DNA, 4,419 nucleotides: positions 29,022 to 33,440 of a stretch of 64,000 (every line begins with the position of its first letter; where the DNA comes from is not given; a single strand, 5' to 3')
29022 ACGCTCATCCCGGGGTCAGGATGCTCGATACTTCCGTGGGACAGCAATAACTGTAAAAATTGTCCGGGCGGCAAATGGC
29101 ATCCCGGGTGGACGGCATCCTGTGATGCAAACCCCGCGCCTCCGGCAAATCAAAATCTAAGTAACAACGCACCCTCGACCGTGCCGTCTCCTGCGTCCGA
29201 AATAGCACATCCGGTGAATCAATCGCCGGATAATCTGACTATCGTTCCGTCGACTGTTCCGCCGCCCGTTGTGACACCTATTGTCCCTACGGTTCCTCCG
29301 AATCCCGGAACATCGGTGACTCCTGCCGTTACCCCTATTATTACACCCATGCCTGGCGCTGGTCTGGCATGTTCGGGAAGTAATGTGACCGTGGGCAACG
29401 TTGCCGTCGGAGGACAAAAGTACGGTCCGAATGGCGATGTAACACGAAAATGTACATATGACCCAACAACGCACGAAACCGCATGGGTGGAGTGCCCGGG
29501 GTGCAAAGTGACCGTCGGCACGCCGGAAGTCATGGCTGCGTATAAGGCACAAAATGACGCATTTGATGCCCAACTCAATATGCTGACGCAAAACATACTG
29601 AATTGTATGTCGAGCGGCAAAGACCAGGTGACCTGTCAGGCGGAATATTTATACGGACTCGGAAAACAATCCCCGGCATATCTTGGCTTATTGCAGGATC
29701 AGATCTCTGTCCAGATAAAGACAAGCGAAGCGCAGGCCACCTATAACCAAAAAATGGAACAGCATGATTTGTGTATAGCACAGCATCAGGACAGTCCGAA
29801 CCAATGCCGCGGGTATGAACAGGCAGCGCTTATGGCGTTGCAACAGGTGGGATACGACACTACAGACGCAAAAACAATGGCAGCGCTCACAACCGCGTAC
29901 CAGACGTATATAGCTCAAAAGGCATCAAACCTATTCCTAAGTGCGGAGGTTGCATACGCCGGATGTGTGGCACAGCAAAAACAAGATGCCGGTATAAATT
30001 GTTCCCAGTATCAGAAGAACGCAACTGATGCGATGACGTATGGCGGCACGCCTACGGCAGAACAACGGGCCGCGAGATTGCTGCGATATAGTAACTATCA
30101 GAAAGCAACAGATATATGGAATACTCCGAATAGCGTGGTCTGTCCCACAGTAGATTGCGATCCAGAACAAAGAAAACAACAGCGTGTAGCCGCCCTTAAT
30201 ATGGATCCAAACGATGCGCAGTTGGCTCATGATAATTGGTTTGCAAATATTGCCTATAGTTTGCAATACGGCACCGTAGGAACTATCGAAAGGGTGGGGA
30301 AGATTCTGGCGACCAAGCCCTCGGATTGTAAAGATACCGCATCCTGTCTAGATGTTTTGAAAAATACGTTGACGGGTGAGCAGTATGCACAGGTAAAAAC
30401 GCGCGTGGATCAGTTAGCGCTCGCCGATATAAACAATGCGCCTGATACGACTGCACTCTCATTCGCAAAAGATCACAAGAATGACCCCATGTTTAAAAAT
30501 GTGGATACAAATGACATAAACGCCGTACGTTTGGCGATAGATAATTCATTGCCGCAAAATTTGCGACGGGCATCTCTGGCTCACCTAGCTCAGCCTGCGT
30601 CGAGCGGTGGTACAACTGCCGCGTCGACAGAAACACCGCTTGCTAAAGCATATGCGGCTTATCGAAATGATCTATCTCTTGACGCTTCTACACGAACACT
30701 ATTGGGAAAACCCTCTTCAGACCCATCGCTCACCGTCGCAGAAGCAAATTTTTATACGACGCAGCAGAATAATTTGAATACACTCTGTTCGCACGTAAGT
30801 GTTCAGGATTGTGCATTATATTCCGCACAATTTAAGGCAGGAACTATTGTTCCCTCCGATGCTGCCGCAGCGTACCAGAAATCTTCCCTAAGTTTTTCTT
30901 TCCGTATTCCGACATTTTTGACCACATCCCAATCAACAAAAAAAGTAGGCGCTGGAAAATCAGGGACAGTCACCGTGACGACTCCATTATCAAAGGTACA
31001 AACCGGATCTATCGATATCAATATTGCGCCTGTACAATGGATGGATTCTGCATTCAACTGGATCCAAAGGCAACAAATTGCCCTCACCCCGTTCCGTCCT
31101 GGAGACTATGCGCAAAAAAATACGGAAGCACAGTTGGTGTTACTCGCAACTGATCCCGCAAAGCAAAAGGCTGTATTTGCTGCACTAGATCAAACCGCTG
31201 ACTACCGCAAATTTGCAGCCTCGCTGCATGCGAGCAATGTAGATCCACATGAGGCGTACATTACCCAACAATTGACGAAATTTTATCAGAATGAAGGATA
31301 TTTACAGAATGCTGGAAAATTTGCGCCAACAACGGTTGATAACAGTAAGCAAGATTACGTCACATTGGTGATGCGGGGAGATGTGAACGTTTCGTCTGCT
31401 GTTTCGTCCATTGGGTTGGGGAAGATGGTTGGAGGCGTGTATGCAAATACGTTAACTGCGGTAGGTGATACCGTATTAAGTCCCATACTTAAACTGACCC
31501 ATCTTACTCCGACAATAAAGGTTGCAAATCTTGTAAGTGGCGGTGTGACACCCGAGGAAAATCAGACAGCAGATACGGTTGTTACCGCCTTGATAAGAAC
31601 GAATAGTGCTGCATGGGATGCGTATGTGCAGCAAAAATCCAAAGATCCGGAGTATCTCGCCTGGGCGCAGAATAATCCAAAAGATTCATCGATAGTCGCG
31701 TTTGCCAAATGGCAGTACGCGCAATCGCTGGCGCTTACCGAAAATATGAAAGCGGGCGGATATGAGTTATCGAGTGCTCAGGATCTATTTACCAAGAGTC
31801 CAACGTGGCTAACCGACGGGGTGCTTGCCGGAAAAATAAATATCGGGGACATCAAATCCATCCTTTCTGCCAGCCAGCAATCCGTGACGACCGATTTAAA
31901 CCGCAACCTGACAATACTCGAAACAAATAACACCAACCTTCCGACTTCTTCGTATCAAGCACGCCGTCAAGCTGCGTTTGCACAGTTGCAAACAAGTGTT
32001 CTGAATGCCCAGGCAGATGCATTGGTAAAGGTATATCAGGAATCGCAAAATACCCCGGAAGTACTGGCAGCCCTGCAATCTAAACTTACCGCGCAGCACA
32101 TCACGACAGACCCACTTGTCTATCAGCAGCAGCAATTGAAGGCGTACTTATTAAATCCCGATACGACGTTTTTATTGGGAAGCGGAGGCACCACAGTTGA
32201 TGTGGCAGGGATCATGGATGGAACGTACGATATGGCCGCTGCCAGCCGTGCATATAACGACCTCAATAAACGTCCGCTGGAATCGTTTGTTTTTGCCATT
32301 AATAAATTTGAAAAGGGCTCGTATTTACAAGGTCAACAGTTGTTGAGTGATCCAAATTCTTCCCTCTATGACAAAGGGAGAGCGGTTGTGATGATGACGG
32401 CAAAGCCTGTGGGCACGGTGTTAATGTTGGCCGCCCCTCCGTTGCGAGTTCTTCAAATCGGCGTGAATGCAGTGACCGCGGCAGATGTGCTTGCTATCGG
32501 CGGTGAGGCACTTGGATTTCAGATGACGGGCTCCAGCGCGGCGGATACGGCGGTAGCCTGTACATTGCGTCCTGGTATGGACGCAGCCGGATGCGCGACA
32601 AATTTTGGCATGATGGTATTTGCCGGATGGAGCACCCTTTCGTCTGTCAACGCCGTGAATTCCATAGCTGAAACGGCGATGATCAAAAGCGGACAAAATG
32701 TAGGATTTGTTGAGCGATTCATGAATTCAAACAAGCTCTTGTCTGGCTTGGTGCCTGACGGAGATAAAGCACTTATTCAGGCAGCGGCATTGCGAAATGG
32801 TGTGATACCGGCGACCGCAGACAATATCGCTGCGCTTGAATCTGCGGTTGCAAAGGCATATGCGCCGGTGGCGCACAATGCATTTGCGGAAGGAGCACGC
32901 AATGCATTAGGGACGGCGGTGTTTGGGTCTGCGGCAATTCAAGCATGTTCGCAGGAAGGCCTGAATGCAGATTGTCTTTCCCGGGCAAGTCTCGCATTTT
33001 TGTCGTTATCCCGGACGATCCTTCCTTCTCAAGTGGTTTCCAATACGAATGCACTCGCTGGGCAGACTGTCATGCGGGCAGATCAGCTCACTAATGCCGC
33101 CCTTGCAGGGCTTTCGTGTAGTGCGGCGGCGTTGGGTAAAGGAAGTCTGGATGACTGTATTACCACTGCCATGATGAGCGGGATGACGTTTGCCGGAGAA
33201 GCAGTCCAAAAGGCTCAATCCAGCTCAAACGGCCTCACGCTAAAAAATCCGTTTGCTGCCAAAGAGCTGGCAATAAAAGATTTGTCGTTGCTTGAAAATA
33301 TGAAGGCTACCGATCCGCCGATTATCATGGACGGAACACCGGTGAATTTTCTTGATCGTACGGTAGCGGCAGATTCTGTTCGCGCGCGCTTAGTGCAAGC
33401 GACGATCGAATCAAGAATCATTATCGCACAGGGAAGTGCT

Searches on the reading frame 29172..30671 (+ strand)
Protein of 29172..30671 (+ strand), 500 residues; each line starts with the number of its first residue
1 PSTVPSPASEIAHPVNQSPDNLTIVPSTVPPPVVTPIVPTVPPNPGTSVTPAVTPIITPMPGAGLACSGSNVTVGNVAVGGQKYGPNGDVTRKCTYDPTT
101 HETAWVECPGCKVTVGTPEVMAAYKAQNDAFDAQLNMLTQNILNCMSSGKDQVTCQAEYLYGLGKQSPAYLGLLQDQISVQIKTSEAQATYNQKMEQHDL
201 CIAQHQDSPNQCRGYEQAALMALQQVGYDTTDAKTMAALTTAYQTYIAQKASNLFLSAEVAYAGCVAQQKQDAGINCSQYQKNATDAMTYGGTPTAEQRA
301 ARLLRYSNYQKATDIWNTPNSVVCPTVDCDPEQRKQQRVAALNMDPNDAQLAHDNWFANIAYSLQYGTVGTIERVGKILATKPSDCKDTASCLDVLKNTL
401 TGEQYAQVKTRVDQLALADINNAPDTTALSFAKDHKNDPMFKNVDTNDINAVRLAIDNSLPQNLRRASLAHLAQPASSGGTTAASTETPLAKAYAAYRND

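Call 77: search_protein_families(library=pfam, proteins=[window:29172-30671:+], max_evalue=0.1)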
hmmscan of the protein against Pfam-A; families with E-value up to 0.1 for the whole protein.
window:29172-30671:+ (500 aa): 1 family
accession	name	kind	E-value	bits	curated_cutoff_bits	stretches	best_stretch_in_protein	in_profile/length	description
PF15028.12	PTCRA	-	0.026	14.7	23.1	1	266-338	33-102/127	Pre-T-cell antigen receptor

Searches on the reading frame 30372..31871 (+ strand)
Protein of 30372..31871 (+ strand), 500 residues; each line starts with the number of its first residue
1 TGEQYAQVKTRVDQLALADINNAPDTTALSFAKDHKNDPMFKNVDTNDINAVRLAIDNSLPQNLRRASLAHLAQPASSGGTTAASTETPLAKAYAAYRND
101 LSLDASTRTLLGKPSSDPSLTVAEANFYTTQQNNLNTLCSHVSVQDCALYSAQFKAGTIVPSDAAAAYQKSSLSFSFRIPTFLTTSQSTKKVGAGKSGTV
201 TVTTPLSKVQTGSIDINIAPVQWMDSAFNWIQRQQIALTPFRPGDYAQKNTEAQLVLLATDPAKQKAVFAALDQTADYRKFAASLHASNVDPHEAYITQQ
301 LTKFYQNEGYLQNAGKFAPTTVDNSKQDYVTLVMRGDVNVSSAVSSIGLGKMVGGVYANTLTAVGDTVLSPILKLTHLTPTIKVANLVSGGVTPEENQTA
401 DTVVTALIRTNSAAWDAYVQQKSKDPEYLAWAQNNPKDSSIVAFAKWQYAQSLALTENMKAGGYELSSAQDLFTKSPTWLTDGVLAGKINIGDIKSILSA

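Call 77: search_protein_families(library=pfam, proteins=[window:30372-31871:+], max_evalue=0.1)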
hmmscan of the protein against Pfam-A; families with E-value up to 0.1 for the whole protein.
window:30372-31871:+ (500 aa): 2 families
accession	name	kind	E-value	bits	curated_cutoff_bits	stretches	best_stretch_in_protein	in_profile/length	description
PF12601.13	Rubi_NSP_C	-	0.082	13.5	25.4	0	71-95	18-42/66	Rubivirus non-structural protein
PF07166.16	DUF1398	-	0.089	13.3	22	0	267-327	2-63/119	Protein of unknown function (DUF1398)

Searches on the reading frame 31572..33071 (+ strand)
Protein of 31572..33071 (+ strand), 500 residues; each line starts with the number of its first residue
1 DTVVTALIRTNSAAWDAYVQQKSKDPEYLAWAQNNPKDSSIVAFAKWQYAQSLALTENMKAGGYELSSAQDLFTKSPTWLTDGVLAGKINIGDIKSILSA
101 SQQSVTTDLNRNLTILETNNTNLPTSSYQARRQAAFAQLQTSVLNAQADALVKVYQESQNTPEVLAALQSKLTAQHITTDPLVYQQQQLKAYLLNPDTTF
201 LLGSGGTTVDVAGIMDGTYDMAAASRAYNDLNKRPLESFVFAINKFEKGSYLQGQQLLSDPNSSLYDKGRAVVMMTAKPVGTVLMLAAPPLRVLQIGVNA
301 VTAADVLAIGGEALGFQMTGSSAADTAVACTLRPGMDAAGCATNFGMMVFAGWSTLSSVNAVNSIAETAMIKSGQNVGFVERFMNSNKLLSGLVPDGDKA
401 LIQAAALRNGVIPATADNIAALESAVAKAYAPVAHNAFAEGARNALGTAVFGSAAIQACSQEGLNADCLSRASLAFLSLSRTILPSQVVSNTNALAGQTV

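Call 77: search_protein_families(library=pfam, proteins=[window:31572-33071:+], max_evalue=0.1)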
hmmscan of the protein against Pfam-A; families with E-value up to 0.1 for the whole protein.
window:31572-33071:+ (500 aa): 2 families
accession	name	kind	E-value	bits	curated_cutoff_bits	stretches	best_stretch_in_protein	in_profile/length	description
PF23993.1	DUF7311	-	0.06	14.3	27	0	105-190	37-122/150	Domain of unknown function (DUF7311)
PF05128.17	DUF697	-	0.082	13.1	27.7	1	420-462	96-138/162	Domain of unknown function (DUF697)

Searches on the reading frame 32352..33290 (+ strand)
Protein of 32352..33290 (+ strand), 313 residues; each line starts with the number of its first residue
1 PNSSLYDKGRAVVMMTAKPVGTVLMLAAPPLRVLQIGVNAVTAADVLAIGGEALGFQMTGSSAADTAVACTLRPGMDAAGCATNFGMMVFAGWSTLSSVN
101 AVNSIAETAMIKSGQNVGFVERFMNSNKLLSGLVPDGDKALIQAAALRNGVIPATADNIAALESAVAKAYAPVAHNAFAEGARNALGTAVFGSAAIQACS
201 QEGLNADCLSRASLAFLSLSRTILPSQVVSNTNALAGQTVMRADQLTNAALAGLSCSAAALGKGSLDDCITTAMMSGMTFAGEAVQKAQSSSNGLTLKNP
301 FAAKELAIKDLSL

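Call 32: find_related_loci(query=A2, collection=genome_contigs, flank=10000)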
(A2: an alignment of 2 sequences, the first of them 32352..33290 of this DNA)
Query A2 (313 aa) in genome_contigs; peptide patterns used: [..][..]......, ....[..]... (x = any residue, [..] = any of these).
218 stretches matched a pattern; 2 encode a relative of the query (tblastn E <= 1e-3); 2 distinct loci.
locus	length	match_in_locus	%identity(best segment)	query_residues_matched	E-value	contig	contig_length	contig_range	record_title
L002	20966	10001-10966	41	2-313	9e-65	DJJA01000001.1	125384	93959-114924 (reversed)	MAG TPA_asm: Candidatus Gottesmanbacteria bacterium UBA6580 UBA6580_contig_190, whole genome shotgun sequence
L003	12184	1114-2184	35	1-304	3e-51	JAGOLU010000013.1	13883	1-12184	Candidatus Woesebacteria bacterium isolate Gw_Eff_bin_148 Gw_Eff_10362_length_13883_cov_6.208055, whole genome shotgun s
